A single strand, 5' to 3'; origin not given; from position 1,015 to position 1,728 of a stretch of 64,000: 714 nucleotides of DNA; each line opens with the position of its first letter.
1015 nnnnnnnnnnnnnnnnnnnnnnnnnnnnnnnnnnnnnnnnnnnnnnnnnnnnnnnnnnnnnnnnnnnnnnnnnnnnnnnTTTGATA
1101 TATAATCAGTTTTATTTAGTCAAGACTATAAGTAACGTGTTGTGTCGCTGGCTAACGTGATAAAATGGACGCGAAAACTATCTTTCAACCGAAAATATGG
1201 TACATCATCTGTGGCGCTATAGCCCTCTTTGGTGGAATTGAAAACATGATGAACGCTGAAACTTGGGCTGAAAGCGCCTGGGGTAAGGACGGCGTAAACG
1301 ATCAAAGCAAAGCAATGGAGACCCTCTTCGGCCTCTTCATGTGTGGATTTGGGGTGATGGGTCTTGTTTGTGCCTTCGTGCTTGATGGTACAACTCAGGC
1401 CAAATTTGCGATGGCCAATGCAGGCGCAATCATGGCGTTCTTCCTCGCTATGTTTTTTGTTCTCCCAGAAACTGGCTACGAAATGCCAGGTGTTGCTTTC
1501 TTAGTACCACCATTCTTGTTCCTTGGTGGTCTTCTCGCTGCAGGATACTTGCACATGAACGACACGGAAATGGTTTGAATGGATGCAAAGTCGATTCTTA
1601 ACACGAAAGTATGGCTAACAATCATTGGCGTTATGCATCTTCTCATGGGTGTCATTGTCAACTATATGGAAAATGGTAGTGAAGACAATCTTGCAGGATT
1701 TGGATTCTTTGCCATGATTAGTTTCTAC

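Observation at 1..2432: ABC ATPase, DUF3817 and three tandem paralogous MDAK small membrane proteins in a translationally coupled array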

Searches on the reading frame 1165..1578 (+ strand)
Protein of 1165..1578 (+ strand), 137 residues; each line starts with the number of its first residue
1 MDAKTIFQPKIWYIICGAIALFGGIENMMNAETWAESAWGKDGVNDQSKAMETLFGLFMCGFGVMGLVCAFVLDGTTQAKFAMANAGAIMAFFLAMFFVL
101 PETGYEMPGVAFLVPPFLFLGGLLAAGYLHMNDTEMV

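Call 3: search_protein_families(library=pfam, proteins=[window:1165-1578:+], max_evalue=1)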
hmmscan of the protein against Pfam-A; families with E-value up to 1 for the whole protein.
window:1165-1578:+ (137 aa): 2 families
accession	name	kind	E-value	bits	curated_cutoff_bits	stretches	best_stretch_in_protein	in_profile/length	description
PF11992.13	TgpA_N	-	0.022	14.2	30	1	40-125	76-142/333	TgpA N-terminal domain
PF12698.13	ABC2_membrane_3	-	0.039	13.5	31.6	1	13-127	222-319/347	ABC-2 family transporter protein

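Call 4: search_protein_families(library=ncbifam, proteins=[window:1165-1578:+], max_evalue=1)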
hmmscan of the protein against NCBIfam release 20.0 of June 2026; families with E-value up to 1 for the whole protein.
window:1165-1578:+ (137 aa): 1 family
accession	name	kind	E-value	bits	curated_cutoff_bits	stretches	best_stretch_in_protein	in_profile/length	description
NF040963.1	MamI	equivalog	0.15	11.9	80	0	11-32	35-56/69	magnetosome protein MamI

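Call 9: find_homologous_proteins(query=window:1165-1575:+, max_evalue=0.001)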
Query window:1165-1575:+ (137 aa): 100 proteins with E <= 0.001 among 138 candidates.
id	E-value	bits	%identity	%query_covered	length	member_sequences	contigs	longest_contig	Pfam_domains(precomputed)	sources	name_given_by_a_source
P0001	4.5e-76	271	92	99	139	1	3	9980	-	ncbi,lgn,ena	-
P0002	5.4e-75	268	90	99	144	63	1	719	-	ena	-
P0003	3.2e-74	265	87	99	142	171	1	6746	-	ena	-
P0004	2.1e-72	260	86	99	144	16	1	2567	-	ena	-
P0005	2.4e-72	259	87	99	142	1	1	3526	-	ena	-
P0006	4.9e-72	258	84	99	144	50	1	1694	-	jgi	jgi:hypothetical protein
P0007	1.0e-71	257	85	99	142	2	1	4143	-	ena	-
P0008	5.8e-71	255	82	100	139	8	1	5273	-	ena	-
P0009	3.0e-70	253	84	99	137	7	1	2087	-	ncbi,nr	ncbi:MAG: hypothetical protein VXV85_06225 [Candidatus Thermoplasmatota archaeon]|nr:hypothetical pr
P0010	4.5e-69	249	81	99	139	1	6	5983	-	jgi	jgi:hypothetical protein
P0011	1.6e-67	244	80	99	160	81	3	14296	-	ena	-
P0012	4.7e-67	242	76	100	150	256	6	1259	-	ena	-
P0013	1.1e-66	241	80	97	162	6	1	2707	-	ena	-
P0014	9.6e-65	235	78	99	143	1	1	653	-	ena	-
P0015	1.2e-64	234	76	99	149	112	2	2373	-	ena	-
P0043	1.3e-60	221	77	96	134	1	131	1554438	-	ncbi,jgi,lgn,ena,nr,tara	ncbi:MAG: hypothetical protein VXA63_04550 [Euryarchaeota archaeon]|nr:hypothetical protein [Candida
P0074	2.7e-57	211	70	99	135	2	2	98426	-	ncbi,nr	ncbi:MAG: hypothetical protein ISP85_05405 [Candidatus Poseidonia sp.]|nr:hypothetical protein [Pose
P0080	3.8e-52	194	64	96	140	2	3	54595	-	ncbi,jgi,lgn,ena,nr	ncbi:MAG: hypothetical protein DWC07_00390 [Candidatus Poseidoniales archaeon]|nr:MAG: hypothetical 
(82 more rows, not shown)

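Call 11: find_encoding_contigs(protein=window:1165-1575:+, flank=10000, max_places=4)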
Protein window:1165-1575:+ (137 aa): 10 contigs read that carry it; 4 places shown.
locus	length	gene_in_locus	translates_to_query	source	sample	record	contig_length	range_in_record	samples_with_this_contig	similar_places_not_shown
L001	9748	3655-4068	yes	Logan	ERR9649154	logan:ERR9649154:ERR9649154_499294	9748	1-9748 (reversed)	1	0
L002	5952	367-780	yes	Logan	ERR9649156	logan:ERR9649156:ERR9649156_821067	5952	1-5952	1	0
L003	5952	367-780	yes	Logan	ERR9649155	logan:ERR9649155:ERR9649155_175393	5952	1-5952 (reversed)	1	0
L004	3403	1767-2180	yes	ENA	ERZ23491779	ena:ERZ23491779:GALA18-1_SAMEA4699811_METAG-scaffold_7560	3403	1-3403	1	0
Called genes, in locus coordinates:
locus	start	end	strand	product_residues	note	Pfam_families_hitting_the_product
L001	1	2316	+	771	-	?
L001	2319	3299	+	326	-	PF00005:ABC_tran, PF02463:SMC_N (weak), PF13304:AAA_21 (faint), PF13248:Zn_ribbon_3 (weak)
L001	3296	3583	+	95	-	PF12823:DUF3817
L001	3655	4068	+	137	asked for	-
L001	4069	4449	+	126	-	-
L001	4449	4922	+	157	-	-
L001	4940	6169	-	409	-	PF13360:PQQ_2 (faint)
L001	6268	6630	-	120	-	PF12973:Cupin_7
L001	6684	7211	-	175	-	-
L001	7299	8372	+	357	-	-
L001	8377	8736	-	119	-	PF05899:Cupin_3 (weak), PF07883:Cupin_2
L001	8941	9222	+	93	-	-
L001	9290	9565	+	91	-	-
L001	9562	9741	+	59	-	-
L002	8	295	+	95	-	PF12823:DUF3817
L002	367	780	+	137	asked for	-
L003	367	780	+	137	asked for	-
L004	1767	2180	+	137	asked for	-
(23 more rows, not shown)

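Call 12: find_encoding_contigs(protein=P0043, flank=10000, max_places=3)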
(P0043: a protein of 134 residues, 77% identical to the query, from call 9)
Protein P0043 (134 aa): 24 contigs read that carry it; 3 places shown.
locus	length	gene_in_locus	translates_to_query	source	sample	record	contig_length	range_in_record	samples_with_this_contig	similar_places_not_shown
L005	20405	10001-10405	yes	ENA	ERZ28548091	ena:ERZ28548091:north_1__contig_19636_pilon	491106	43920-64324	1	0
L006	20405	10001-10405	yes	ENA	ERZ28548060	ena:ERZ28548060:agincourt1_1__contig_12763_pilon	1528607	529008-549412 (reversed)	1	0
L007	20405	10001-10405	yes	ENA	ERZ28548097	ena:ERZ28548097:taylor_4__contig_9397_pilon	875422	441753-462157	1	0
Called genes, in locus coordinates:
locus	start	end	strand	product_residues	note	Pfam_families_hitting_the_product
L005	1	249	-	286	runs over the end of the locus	-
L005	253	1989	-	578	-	PF00057:Ldl_recept_a (weak)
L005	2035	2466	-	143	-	PF01039:Carboxyl_trans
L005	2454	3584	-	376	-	PF01039:Carboxyl_trans, PF03255:ACCA (faint)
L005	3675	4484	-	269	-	-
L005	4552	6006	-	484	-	PF01094:ANF_receptor, PF13458:Peripla_BP_6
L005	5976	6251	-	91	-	-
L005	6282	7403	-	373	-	PF00724:Oxidored_FMN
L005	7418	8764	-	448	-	PF00710:Asparaginase, PF17763:Asparaginase_C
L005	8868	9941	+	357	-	PF00355:Rieske, PF00848:Ring_hydroxyl_A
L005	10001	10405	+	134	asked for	-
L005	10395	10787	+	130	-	-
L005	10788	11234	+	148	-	-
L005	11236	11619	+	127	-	-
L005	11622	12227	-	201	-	PF00271:Helicase_C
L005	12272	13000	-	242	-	PF04851:ResIII (weak), PF00270:DEAD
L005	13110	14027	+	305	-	-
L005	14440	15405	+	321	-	PF10503:Esterase_PHB, PF00326:Peptidase_S9 (faint)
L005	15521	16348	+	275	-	-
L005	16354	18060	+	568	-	PF14240:YHYH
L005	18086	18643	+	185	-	PF24034:DUF7343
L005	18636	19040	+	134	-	-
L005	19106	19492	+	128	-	PF00581:Rhodanese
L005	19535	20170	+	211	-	PF02073:Peptidase_M29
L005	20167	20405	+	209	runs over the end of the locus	PF02073:Peptidase_M29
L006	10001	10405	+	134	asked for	-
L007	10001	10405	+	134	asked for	-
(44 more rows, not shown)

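Call 14: search_protein_families(library=pfam, proteins=[L001:1-2316:+, L001:2319-3299:+], max_evalue=0.01)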
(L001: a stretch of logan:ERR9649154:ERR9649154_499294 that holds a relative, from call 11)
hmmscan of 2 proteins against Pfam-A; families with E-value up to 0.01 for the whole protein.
L001:1-2316:+ (771 aa): 4 families
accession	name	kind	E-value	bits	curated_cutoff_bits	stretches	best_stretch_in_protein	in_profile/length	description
PF02687.27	FtsX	-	2.4e-13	50.6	25.5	1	636-762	4-118/120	FtsX-like permease C-terminal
PF00805.28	Pentapeptide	-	9.7e-11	41.5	20.2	3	418-454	2-38/40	Pentapeptide repeats (8 copies)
PF13599.13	Pentapeptide_4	-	1.8e-06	28.3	38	1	409-473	3-64/78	Pentapeptide repeat region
PF13576.12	Pentapeptide_3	-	0.0033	18.1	27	0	415-452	7-47/48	Pentapeptide repeats (9 copies)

L001:2319-3299:+ (326 aa): 11 families
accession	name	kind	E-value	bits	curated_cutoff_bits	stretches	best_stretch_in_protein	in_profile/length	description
PF00005.33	ABC_tran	-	1.9e-35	122.9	25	1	27-175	1-136/137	ABC transporter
PF13304.12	AAA_21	-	2.6e-09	38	27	1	41-98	3-63/304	AAA domain, putative AbiEii toxin, Type IV TA system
PF02463.25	SMC_N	-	1.2e-06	28.5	40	1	39-219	26-210/220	RecF/RecN/SMC N terminal domain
PF13248.11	Zn_ribbon_3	-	1.6e-05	24.6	27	1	296-317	4-24/26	zinc-ribbon domain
PF13604.12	AAA_30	-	9.1e-05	22.7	27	0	38-71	19-52/191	AAA domain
PF13555.12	AAA_29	-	0.00015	21.8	27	1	32-64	17-49/61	P-loop containing region of AAA domain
PF13191.12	AAA_16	-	0.00094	20.2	32.6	1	36-119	23-86/167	AAA ATPase domain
PF12773.13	DZR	-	0.0015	19.1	27.3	1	293-316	22-45/45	Double zinc ribbon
PF13401.12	AAA_22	-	0.0017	19.1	27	0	38-87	6-33/130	AAA domain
PF03193.22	RsgA_GTPase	-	0.0027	18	30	1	29-77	99-149/174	RsgA GTPase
PF01078.27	Mg_chelatase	-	0.0048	16.8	20.3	1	22-79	7-64/207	Magnesium chelatase, subunit ChlI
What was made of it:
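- On ABC ATPase of an FtsX-type (type VII) system, for ORF ending at 809: The FtsX domain gives E 2.4e-13 in the gene ending 3 nt upstream in L001 (call 14).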

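Call 16: search_protein_families(library=pfam, proteins=[L005:10001-10402:+, L005:10395-10784:+, L005:10788-11231:+, L005:11236-11616:+, L005:8868-9938:+], max_evalue=1)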
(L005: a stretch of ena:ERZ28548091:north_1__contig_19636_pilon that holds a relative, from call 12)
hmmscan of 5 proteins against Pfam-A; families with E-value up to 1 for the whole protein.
L005:10001-10402:+ (134 aa): 1 family
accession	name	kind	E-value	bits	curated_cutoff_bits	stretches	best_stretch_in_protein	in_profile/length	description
PF12698.13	ABC2_membrane_3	-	0.063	12.8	31.6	1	13-125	222-317/347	ABC-2 family transporter protein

L005:10395-10784:+ (130 aa): 3 families
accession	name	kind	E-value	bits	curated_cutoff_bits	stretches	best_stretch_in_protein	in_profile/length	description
PF19639.4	DUF6142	-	0.075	13.6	27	1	41-106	19-82/103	Family of unknown function (DUF6142)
PF20064.4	DUF6463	-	0.24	11.7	26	1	16-35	8-27/119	Family of unknown function (DUF6463)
PF03203.19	MerC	-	0.76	10.8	27.6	0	24-123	21-103/108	MerC mercury resistance protein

L005:10788-11231:+ (148 aa): 0 families

L005:11236-11616:+ (127 aa): 1 family
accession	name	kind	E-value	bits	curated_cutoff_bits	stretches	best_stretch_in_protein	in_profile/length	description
PF06139.17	BphX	-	0.052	14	24.7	1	41-121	53-129/133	BphX-like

L005:8868-9938:+ (357 aa): 4 families
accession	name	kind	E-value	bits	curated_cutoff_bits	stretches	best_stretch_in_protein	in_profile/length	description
PF00848.25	Ring_hydroxyl_A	-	1.1e-18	68.4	24.9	1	178-336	9-189/208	Ring hydroxylating alpha subunit (catalytic domain)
PF00355.32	Rieske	-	1.8e-12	47.5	20.3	1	38-126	2-88/88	Rieske [2Fe-2S] domain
PF19112.6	VanA_C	-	0.0011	19.6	23.5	1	183-225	1-46/193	Vanillate O-demethylase oxygenase C-terminal domain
PF15663.11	zf-CCCH_3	-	0.17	12.5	31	1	35-90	6-59/110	Zinc-finger containing family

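Call 17: find_homologous_proteins(query=A2, max_evalue=0.01)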
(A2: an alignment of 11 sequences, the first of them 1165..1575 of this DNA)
Query A2 (11 sequences) (137 aa, profile of the alignment): 206 proteins with E <= 0.01 among 2705 candidates; the best 120 are listed.
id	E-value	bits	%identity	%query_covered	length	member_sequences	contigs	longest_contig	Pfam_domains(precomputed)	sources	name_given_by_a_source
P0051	4.4e-63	229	75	99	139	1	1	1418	-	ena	-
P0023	5.4e-62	226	77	99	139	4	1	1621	-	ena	-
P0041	1.0e-61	225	77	96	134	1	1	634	-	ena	-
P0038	1.1e-61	225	76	97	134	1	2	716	-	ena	-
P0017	1.3e-61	224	80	95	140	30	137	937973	-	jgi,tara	jgi:hypothetical protein|tara:strand:+ start:905 stop:1327 length:423 start_codon:yes stop_codon:yes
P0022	1.5e-61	224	73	99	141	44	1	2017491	-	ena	-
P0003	1.5e-61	224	87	99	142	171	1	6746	-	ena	-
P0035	1.8e-61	224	77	96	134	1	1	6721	-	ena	-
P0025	1.8e-61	224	78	96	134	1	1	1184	-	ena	-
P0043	2.1e-61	224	77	96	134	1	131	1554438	-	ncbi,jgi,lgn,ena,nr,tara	ncbi:MAG: hypothetical protein VXA63_04550 [Euryarchaeota archaeon]|nr:hypothetical protein [Candida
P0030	2.2e-61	224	77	96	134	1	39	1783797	-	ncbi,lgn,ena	ncbi:MAG: hypothetical protein VXA14_05890 [Euryarchaeota archaeon]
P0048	2.5e-61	224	76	96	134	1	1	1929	-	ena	-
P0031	2.6e-61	223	77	96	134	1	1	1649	-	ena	-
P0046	2.6e-61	223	77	96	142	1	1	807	-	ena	-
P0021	2.8e-61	223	79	96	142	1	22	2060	-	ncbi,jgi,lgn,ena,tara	jgi:hypothetical protein|tara:strand:- start:20 stop:448 length:429 start_codon:yes stop_codon:yes g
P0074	2.6e-58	214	70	99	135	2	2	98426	-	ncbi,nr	ncbi:MAG: hypothetical protein ISP85_05405 [Candidatus Poseidonia sp.]|nr:hypothetical protein [Pose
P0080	4.1e-57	210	64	96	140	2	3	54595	-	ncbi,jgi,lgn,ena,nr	ncbi:MAG: hypothetical protein DWC07_00390 [Candidatus Poseidoniales archaeon]|nr:MAG: hypothetical 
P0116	2.3e-33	133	30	69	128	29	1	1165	-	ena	-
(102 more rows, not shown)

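Call 23: find_encoding_contigs(protein=P0080, flank=8000, max_places=2)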
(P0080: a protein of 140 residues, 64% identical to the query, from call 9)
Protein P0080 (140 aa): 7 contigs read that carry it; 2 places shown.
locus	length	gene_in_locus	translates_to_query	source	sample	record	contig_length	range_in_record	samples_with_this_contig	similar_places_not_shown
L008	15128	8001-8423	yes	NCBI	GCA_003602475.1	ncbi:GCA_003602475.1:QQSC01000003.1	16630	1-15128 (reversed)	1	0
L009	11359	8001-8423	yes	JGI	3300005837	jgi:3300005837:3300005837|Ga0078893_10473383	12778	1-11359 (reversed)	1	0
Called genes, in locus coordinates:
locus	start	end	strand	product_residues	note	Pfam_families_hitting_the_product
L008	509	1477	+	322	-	PF00487:FA_desaturase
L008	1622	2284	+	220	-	PF00440:TetR_N (weak)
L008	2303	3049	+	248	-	PF00005:ABC_tran, PF13555:AAA_29 (weak), PF13304:AAA_21 (faint)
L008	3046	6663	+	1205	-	PF02687:FtsX, PF13599:Pentapeptide_4 (weak), PF00805:Pentapeptide, PF02687:FtsX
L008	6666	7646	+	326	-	PF00005:ABC_tran, PF02463:SMC_N (weak), PF13304:AAA_21 (faint)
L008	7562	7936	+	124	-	PF12823:DUF3817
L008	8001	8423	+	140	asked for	-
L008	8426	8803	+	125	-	-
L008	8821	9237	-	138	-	PF12973:Cupin_7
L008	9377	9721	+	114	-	-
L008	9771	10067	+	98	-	-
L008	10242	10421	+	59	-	-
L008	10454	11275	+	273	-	-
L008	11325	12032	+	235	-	PF00300:His_Phos_1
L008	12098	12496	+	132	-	-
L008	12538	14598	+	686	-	PF02730:AFOR_N, PF01314:AFOR_C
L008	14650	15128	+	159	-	?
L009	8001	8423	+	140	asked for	-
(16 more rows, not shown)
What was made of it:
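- On ABC ATPase of an FtsX-type (type VII) system, for ORF ending at 809: A two-FtsX-domain permease of 1,205 aa is seen in L008 (call 23).
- Closest known: Type VII. Same: It is encoded next to a permease with FtsX domains (calls 14, 23).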

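Call 24: find_encoding_contigs(protein=P0074, flank=8000, max_places=2)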
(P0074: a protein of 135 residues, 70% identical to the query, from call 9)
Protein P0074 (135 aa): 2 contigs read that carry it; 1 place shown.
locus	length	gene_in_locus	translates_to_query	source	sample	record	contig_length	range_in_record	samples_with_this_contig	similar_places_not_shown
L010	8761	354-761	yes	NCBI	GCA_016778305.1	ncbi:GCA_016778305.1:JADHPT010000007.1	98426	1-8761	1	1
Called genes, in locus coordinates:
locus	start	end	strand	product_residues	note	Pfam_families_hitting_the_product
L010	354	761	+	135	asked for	-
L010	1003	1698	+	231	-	-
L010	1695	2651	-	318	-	PF08241:Methyltransf_11 (faint), PF13649:Methyltransf_25 (faint), PF01555:N6_N4_Mtase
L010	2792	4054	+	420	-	PF00162:PGK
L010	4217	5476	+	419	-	PF01979:Amidohydro_1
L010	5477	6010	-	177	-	-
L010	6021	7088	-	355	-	PF01699:Na_Ca_ex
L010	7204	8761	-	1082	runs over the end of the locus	-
